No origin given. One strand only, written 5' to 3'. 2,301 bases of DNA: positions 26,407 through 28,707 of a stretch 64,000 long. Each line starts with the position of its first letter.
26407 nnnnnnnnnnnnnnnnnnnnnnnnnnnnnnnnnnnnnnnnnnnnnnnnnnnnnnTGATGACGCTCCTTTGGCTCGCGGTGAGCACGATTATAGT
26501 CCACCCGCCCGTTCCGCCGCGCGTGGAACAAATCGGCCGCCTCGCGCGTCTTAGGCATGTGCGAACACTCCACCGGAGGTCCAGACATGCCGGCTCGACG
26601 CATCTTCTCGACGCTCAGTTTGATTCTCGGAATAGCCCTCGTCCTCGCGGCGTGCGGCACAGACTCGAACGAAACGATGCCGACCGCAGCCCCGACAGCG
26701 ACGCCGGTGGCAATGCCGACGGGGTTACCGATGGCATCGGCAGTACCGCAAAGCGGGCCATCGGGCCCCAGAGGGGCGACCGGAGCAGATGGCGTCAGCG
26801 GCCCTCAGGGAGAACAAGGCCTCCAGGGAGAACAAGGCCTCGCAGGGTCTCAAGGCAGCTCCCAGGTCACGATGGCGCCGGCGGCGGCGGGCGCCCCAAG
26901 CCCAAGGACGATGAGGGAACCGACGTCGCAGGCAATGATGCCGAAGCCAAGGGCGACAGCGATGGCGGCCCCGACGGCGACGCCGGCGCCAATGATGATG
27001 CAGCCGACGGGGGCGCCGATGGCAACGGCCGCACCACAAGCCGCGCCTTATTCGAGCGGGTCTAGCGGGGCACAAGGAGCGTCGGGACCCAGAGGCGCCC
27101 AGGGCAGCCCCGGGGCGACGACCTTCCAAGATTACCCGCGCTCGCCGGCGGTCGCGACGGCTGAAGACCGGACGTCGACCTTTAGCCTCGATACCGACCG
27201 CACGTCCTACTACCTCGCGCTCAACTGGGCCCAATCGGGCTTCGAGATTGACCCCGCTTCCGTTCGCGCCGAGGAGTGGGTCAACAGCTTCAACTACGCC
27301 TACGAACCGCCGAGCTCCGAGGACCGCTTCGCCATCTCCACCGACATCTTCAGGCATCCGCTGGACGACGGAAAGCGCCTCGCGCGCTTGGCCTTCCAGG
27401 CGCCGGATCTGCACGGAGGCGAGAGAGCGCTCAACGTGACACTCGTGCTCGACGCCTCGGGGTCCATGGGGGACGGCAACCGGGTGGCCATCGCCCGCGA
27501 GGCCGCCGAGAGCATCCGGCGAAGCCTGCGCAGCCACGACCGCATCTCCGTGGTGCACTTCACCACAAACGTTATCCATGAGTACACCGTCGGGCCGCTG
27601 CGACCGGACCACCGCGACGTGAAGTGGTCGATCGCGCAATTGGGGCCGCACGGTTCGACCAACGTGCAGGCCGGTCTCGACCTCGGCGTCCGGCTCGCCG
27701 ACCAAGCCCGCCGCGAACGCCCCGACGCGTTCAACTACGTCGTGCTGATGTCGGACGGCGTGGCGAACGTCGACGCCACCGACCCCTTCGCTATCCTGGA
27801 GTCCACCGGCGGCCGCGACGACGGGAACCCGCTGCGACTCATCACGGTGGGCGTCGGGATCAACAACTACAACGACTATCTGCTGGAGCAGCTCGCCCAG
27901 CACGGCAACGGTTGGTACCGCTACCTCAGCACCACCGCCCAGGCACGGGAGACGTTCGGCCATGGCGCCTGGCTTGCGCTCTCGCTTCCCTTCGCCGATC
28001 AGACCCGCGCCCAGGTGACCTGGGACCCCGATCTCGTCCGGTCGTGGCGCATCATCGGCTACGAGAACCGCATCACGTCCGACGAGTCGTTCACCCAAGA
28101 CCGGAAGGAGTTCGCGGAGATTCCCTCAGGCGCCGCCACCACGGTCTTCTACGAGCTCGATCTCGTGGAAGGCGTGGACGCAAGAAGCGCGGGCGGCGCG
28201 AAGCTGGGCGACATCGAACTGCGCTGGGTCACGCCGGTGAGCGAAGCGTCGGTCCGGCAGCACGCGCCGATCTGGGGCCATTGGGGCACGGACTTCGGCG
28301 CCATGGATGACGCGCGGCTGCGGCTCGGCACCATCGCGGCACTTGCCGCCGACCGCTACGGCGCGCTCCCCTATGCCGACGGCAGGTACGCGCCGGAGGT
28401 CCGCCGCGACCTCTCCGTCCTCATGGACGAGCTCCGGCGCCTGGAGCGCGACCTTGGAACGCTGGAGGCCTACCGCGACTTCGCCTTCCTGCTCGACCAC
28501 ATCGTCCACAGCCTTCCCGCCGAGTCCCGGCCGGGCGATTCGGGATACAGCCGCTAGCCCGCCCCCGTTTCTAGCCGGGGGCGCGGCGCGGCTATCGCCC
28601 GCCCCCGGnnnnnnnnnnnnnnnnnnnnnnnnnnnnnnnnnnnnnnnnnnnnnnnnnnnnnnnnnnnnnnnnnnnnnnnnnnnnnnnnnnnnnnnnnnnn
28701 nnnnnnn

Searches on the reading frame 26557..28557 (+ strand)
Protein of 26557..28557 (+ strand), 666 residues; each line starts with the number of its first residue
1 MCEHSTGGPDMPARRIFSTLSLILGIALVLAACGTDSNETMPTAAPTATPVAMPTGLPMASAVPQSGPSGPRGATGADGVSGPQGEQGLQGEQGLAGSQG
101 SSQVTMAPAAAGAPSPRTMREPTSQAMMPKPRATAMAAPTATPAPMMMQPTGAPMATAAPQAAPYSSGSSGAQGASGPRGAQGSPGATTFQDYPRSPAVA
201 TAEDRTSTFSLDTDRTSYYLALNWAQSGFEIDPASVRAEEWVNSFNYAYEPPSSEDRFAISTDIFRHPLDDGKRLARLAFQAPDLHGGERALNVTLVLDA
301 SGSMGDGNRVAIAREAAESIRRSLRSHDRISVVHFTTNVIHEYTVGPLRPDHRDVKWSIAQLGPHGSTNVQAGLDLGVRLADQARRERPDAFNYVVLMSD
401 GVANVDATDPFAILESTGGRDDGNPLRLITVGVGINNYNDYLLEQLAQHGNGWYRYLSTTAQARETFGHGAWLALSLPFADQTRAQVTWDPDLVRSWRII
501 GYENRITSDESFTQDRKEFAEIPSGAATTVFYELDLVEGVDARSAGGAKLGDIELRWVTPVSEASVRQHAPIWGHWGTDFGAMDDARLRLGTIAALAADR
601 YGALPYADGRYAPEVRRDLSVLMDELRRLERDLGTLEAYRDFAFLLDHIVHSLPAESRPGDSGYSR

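Call 93: search_protein_families(library=pfam, proteins=[window:26557-28557:+], max_evalue=0.00001)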
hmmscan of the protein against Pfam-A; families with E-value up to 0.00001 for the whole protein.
window:26557-28557:+ (666 aa): 6 families
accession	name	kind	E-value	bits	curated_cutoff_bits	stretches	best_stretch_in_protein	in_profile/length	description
PF12450.13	vWF_A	-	8.3e-17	61.4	25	1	188-276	5-93/94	von Willebrand factor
PF00092.34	VWA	-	6.4e-14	53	23.8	1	293-452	1-157/174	von Willebrand factor type A domain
PF12034.13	YfbK_C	-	6.1e-12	46.5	25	1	479-538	6-65/184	Uncharacterized protein YfbK, C-terminal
PF13519.12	VWA_2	-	6.6e-12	46.4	27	1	295-401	2-106/107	von Willebrand factor type A domain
PF01391.23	Collagen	-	1.3e-08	34.9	27.2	0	67-101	7-41/60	Collagen triple helix repeat (20 copies)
PF13768.12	VWA_3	-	5.7e-07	30.1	27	1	293-455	2-154/155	von Willebrand factor type A domain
